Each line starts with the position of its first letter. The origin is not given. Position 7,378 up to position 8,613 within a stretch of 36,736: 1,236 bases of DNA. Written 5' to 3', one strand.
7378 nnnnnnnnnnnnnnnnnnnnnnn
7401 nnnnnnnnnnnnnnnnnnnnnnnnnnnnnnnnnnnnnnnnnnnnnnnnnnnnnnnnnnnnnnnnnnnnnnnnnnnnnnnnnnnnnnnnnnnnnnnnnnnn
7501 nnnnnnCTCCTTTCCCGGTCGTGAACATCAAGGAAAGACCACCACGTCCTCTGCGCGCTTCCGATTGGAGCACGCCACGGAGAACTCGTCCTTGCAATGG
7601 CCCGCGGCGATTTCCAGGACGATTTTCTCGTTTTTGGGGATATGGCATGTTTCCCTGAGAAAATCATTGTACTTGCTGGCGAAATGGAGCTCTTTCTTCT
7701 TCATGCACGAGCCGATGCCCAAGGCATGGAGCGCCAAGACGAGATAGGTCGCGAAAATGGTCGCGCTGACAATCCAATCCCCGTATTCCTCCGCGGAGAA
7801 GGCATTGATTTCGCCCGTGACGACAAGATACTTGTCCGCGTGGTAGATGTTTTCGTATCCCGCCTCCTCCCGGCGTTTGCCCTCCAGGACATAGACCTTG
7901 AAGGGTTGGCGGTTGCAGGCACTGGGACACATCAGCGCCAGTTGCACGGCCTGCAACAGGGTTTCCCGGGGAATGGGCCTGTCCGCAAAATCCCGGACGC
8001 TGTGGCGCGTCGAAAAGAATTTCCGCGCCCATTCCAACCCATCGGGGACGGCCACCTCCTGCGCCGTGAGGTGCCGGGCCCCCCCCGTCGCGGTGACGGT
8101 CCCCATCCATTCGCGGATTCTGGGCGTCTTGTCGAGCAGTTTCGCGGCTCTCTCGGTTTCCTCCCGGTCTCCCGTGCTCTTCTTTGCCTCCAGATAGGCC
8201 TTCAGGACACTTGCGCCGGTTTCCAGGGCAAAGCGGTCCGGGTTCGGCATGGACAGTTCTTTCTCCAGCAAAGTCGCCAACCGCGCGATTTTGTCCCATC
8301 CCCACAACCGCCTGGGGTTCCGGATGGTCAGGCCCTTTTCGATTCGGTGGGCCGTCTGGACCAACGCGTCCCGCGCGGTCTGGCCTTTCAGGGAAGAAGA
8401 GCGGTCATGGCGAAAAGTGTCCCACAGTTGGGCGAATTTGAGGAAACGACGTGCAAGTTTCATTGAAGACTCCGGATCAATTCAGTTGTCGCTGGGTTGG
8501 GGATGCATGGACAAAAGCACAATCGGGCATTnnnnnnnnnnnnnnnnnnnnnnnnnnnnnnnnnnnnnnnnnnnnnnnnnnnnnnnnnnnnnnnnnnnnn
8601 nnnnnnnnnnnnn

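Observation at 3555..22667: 19-gene unidirectional glycan operon combining a Wzx/Wzy pathway with teichoic-acid-type glycerol-phosphate chemistry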

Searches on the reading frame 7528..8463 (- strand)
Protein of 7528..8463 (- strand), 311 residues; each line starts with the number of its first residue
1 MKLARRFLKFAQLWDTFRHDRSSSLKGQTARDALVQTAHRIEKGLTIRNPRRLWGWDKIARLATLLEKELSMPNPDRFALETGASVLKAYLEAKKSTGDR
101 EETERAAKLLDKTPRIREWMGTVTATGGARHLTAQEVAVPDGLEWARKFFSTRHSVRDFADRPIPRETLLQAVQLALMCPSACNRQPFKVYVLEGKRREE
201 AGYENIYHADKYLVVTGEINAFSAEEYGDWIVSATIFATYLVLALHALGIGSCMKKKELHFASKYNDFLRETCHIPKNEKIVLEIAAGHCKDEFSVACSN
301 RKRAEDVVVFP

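Call 4: search_protein_families(library=pfam, proteins=[window:7528-8463:-], max_evalue=0.01)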
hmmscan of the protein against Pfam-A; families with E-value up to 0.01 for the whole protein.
window:7528-8463:- (311 aa): 2 families
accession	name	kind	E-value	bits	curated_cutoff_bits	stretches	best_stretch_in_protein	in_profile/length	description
PF00881.29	Nitroreductase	-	1.4e-19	71.3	23.5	2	152-200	3-50/167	Nitroreductase family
PF14512.11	TM1586_NiRdase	-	9.5e-09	35.6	27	1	151-308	7-149/215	Putative TM nitroreductase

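Call 8: search_protein_families(library=ncbifam, proteins=[window:7528-8463:-], max_evalue=0.01)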
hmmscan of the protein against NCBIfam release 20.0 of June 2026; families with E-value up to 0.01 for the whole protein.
window:7528-8463:- (311 aa): 4 families
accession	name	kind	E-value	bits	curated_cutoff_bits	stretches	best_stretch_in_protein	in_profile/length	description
NF009810.0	PRK13294.1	equivalog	7.2e-06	25.1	304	1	147-197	255-305/449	coenzyme F420-0:L-glutamate ligase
TIGR03553.1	F420_FbiB_CTERM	equivalog_domain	7.4e-06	25.8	249.55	1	151-198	4-52/194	F420 biosynthesis protein FbiB, C-terminal domain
NF003768.0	PRK05365.1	equivalog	1.7e-05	24.4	152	1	147-195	15-63/200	malonic semialdehyde reductase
TIGR02476.1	BluB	equivalog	2.8e-05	23.6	150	1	148-208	11-71/205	5,6-dimethylbenzimidazole synthase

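Call 34: find_homologous_proteins(query=window:7528-8463:-, max_evalue=0.00001)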
Query window:7528-8463:- (311 aa): 237 proteins with E <= 0.00001 among 3592 candidates; the best 120 are listed.
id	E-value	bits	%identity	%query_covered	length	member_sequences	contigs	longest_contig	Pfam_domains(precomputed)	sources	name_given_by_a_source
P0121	1.0e-188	644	91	100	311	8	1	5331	PF00881.30,PF14512.12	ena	-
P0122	7.8e-179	611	86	100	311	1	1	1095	PF00881.30,PF14512.12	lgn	-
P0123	3.3e-169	580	82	100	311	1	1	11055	PF00881.30,PF14512.12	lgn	-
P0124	1.5e-143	496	70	100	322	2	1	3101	PF00881.30,PF14512.12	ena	-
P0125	1.8e-143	495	71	100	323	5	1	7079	PF00881.30,PF14512.12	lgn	-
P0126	5.1e-138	477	68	100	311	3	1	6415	PF00881.30,PF14512.12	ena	-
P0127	7.3e-138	477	68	100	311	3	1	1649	PF00881.30,PF14512.12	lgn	-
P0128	1.8e-135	469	67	100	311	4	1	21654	PF00881.30,PF14512.12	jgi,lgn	jgi:nitroreductase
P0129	2.0e-128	446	65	100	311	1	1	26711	PF00881.30,PF14512.12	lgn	-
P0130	1.8e-126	439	64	100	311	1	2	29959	PF00881.30,PF14512.12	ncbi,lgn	-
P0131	4.8e-125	435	64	100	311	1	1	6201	PF00881.30,PF14512.12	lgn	-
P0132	1.6e-120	420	61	100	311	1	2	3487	PF00881.30,PF14512.12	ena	-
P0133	6.9e-118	411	65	94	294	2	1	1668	PF00881.30,PF14512.12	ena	-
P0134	2.8e-103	363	53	99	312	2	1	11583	PF00881.30,PF14512.12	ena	-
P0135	9.4e-100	352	53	100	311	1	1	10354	PF00881.30,PF14512.12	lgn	-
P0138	1.0e-92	329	49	100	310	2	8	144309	PF00881.30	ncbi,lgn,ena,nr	ncbi:MAG: nitroreductase family protein [Lachnospiraceae bacterium]|nr:nitroreductase family protein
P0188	3.0e-53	199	42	89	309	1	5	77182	PF00881.30,PF14512.12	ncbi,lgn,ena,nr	ncbi:MAG: nitroreductase family protein [Abditibacteriota bacterium]|nr:nitroreductase family protei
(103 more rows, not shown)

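Call 35: find_encoding_contigs(protein=P0138, flank=9000, max_places=1)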
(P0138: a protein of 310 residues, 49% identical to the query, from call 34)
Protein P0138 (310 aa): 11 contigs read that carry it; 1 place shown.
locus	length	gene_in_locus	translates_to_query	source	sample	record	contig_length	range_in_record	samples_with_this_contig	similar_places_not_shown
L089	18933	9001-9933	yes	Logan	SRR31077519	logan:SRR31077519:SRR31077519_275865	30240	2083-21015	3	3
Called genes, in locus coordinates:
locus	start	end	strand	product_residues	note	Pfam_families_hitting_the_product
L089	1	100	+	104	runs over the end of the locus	-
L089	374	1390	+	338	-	PF00535:Glycos_transf_2, PF10111:Glyco_tranf_2_2, PF13641:Glyco_tranf_2_3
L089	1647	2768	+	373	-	PF01041:DegT_DnrJ_EryC1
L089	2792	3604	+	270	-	PF02397:Bac_transf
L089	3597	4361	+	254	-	PF13483:Lactamase_B_3, PF12706:Lactamase_B_2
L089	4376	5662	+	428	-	PF02786:CPSase_L_D2 (weak), PF07478:Dala_Dala_lig_C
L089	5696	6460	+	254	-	PF00106:adh_short, PF08659:KR, PF13561:adh_short_C2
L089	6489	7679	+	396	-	PF00535:Glycos_transf_2, PF10111:Glyco_tranf_2_2 (weak), PF13641:Glyco_tranf_2_3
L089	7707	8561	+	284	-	PF04991:LicD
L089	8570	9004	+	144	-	PF01467:CTP_transf_like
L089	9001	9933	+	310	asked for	PF00881:Nitroreductase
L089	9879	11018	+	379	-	PF13641:Glyco_tranf_2_3, PF00535:Glycos_transf_2, PF10111:Glyco_tranf_2_2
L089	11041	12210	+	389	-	PF04230:PS_pyruv_trans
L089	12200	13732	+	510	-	PF01943:Polysacc_synt (weak)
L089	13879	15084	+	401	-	PF04932:Wzy_C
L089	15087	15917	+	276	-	PF00248:Aldo_ket_red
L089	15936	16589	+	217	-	PF00132:Hexapep, PF14602:Hexapep_2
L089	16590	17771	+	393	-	PF13237:Fer4_10 (faint), PF14697:Fer4_21 (weak), PF12838:Fer4_7, PF13187:Fer4_9 (weak), PF00037:Fer4 (weak), PF12797:Fer4_2 (weak), PF12837:Fer4_6 (weak), PF04432:FrhB_FdhB_C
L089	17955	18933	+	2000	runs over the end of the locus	PF02368:Big_2, PF18998:Flg_new_2 (faint), PF02368:Big_2, PF09479:Flg_new (faint)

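Call 36: find_encoding_contigs(protein=P0188, flank=9000, max_places=1)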
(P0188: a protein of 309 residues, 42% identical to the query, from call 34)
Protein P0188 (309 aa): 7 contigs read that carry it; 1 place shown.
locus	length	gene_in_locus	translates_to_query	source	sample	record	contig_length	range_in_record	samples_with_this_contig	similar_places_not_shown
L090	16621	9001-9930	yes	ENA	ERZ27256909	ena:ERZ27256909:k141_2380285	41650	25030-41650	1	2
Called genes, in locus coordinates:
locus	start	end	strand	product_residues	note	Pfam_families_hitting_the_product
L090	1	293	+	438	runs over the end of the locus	PF03721:UDPG_MGDP_dh_N, PF00984:UDPG_MGDP_dh, PF03720:UDPG_MGDP_dh_C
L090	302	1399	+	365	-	PF13439:Glyco_transf_4 (weak), PF00534:Glycos_transf_1, PF13692:Glyco_trans_1_4, PF20706:GT4-conflict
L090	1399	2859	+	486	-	-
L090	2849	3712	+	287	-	PF04794:YdjC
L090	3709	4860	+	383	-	PF00534:Glycos_transf_1, PF13692:Glyco_trans_1_4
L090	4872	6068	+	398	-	-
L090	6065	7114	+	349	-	-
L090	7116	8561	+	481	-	PF01943:Polysacc_synt, PF13440:Polysacc_synt_3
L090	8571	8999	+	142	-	PF01467:CTP_transf_like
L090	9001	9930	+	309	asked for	PF14512:TM1586_NiRdase (faint), PF00881:Nitroreductase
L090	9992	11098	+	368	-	PF13439:Glyco_transf_4, PF13477:Glyco_trans_4_2 (faint), PF00534:Glycos_transf_1, PF13692:Glyco_trans_1_4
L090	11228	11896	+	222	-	PF08942:DUF1919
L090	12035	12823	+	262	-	PF01182:Glucosamine_iso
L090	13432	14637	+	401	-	-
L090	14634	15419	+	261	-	PF04055:Radical_SAM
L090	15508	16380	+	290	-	-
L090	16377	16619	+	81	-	?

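Call 37: find_encoding_contigs(protein=P0130, flank=10000, max_places=1)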
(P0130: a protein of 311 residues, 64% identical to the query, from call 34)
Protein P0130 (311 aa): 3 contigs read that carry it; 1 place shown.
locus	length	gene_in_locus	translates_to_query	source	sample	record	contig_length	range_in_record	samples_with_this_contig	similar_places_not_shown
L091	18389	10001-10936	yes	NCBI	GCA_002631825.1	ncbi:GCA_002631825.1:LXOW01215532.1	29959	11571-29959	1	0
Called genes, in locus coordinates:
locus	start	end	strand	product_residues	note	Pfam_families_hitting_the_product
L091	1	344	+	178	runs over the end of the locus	PF17836:PglD_N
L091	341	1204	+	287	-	PF02397:Bac_transf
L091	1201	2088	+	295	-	PF01370:Epimerase, PF04321:RmlD_sub_bind, PF07993:NAD_binding_4 (weak), PF01073:3Beta_HSD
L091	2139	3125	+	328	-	PF00535:Glycos_transf_2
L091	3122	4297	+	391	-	PF00534:Glycos_transf_1, PF13692:Glyco_trans_1_4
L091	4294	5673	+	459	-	-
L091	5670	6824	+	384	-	PF13439:Glyco_transf_4, PF13579:Glyco_trans_4_4 (weak), PF20706:GT4-conflict (weak), PF00534:Glycos_transf_1, PF13692:Glyco_trans_1_4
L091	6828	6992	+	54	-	-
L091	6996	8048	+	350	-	PF13469:Sulfotransfer_3 (faint)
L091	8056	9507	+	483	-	PF01943:Polysacc_synt, PF13440:Polysacc_synt_3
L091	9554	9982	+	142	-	PF01467:CTP_transf_like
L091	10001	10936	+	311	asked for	PF14512:TM1586_NiRdase (faint), PF00881:Nitroreductase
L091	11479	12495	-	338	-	PF01757:Acyl_transf_3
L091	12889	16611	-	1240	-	PF13927:Ig_3 (faint), PF18998:Flg_new_2, PF00754:F5_F8_type_C (faint), PF09479:Flg_new (weak)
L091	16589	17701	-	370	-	-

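Call 39: search_solved_structures(query=window:7528-8463:-, max_evalue=0.01)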
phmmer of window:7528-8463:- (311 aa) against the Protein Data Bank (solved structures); distinct sequences matched with E-value up to 0.01: 24.
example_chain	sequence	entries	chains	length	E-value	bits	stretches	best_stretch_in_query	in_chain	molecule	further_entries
3ge5_A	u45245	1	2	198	1.4e-10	44.1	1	139-253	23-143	putative NAD(P)H:FMN oxidoreductase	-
3gr3_A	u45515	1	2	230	6.4e-09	38.6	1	152-204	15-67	Nitroreductase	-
5j6c_A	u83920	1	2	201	2.4e-07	33.5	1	142-293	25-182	Putative reductase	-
2wzv_A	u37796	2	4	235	3.9e-06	29.5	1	144-203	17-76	NFNB PROTEIN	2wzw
8cqu_A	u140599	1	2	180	1.2e-05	27.9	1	148-290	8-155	Putative NADH dehydrogenase/NAD(P)H nitroreductase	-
2b67_A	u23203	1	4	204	4.5e-05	26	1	151-201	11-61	COG0778: Nitroreductase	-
3h4o_A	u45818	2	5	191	5.9e-05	25.6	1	150-253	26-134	NITROREDUCTASE FAMILY PROTEIN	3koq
8cqt_A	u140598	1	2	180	0.00011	24.7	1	153-293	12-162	Putative NADH dehydrogenase/NAD(P)H nitroreductase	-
3g14_A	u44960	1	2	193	0.00012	24.6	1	150-293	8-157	Nitroreductase family protein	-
3pxv_A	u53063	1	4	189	0.00013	24.5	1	148-198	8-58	Nitroreductase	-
9exv_A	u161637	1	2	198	0.00016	24.2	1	148-254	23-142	Nitroreductase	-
7dp0_A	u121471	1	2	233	0.00023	23.7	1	148-199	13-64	Nitroreductase family protein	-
7dp2_A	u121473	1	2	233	0.00023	23.7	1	148-199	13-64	Nitroreductase family protein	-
7dp1_A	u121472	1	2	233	0.00023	23.7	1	148-199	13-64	Nitroreductase family protein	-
4dn2_A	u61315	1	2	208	0.00031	23.2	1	150-198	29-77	Nitroreductase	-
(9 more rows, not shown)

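Call 69: search_protein_families(library=pfam, proteins=[L091:4294-5673:+, L090:4872-6068:+], max_evalue=10)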
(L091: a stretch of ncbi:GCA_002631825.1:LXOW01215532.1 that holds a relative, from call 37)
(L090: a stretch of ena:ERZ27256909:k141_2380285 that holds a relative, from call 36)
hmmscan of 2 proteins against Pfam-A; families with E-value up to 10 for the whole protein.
L091:4294-5673:+ (459 aa): 0 families

L090:4872-6068:+ (398 aa): 1 family
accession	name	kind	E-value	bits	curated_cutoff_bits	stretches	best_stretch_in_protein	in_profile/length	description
PF11271.13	PorA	-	0.24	11.1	29.5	1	53-105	11-53/297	Porin PorA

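Call 80: predict_structure(alignment_id=A2)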
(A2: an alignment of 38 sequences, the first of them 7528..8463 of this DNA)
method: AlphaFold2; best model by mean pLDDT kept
length: 311 residues; sequences in the alignment: 38
mean_pLDDT: 90.9   pTM: 0.87
mean pLDDT of the five models: 90.9, 89.9, 88.5, 88.2, 84.7
residues with pLDDT >= 90: 197; 70-90: 111; 50-70: 3; < 50: 0
segments of 3 or more residues with pLDDT < 50: none
pLDDT, mean of each block of 10 residues (from residue 1): 86 87 89 94 91 92 95 94 95 90 89 90 88 85 85 84 97 93 82 96 95 96 90 94 95 89 89 94 96 86 93 81
secondary structure, 60 per line:
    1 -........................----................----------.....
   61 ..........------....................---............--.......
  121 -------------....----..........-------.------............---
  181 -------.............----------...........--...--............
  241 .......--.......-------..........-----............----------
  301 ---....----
elements in order: H2-25 H30-45 H56-70 H77-96 H100-111 H114-120 H134-137 H142-151 H166-177 E188-194 H195-200 E211-218 H229-247 E250-256 H264-273 E279-290 H304-307

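Call 84: fold_search(model_id=the predicted structure, library=pdb)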
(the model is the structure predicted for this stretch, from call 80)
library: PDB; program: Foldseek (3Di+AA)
matches with E <= 10: 502; with E <= 0.001: 193
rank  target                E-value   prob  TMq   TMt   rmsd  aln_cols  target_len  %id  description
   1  3ge5_A                1.1e-09  1.00  0.46  0.77   3.4       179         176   27  Crystal structure of a putative nad(p)h:fmn oxidoreductase (pg0310) from porphyromonas gingivalis w83 at 1.70 A resolu (released 2009-03-17)
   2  3ge5_B                2.4e-09  1.00  0.46  0.78   3.3       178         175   28  Crystal structure of a putative nad(p)h:fmn oxidoreductase (pg0310) from porphyromonas gingivalis w83 at 1.70 A resolu (released 2009-03-17)
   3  4dn2_B                3.0e-09  1.00  0.43  0.68   4.3       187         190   25  CRYSTAL STRUCTURE OF putative Nitroreductase from Geobacter metallireducens GS-15 (released 2012-02-22)
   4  5j6c_A                4.4e-09  1.00  0.43  0.73   4.1       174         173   23  FMN-dependent Nitroreductase (CDR20291_0767) from Clostridium difficile R20291 (released 2016-09-21)
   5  2b67_B                4.6e-09  1.00  0.42  0.63   5.3       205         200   21  Crystal structure of the Nitroreductase Family Protein from Streptococcus pneumoniae TIGR4 (released 2005-11-15)
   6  4dn2_A                6.4e-09  1.00  0.44  0.68   4.3       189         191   25  CRYSTAL STRUCTURE OF putative Nitroreductase from Geobacter metallireducens GS-15 (released 2012-02-22)
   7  5krd_B                9.9e-09  1.00  0.43  0.65   5.6       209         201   20  Crystal structure of haliscomenobacter hydrossis iodotyrosine deiodinase (IYD) bound to FMN and 2-iodophenol (2IP) (released 2017-02-15)
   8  5ko7_B                1.1e-08  1.00  0.43  0.65   6.1       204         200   21  Crystal structure of haliscomenobacter hydrossis iodotyrosine deiodinase (IYD) bound to FMN (released 2017-02-15)
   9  2b67_A                1.2e-08  1.00  0.43  0.64   5.3       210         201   22  Crystal structure of the Nitroreductase Family Protein from Streptococcus pneumoniae TIGR4 (released 2005-11-15)
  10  3h4o                  1.2e-08  1.00  0.43  0.73   3.7       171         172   20  Crystal structure of a nitroreductase family protein (cd3355) from clostridium difficile 630 at 1.50 A resolution (released 2009-05-19)
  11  3pxv_B                1.3e-08  1.00  0.40  0.62   5.6       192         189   21  Crystal structure of a Nitroreductase with bound FMN (Dhaf_2018) from Desulfitobacterium hafniense DCB-2 at 2.30 A res (released 2010-12-29)
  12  5ko8_A                1.4e-08  1.00  0.44  0.61   5.7       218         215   20  Crystal structure of haliscomenobacter hydrossis iodotyrosine deiodinase (IYD) bound to FMN and mono-iodotyrosine (I-T (released 2017-02-15)
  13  3koq_A                1.5e-08  1.00  0.43  0.73   3.7       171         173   20  Crystal structure of a nitroreductase family protein (cd3355) from clostridium difficile 630 at 1.58 A resolution (released 2009-12-01)
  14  9exv_B                1.5e-08  1.00  0.44  0.77   3.1       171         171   22  Broad substrate scope C-C oxidation in cyclodipeptides catalysed by a flavin-dependent filament (released 2025-02-05)
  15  8uc3_A                1.7e-08  1.00  0.42  0.70   3.6       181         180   21  Cryo-EM structure of the AlbAB cyclodipeptide oxidase enzyme filament (released 2024-05-15)
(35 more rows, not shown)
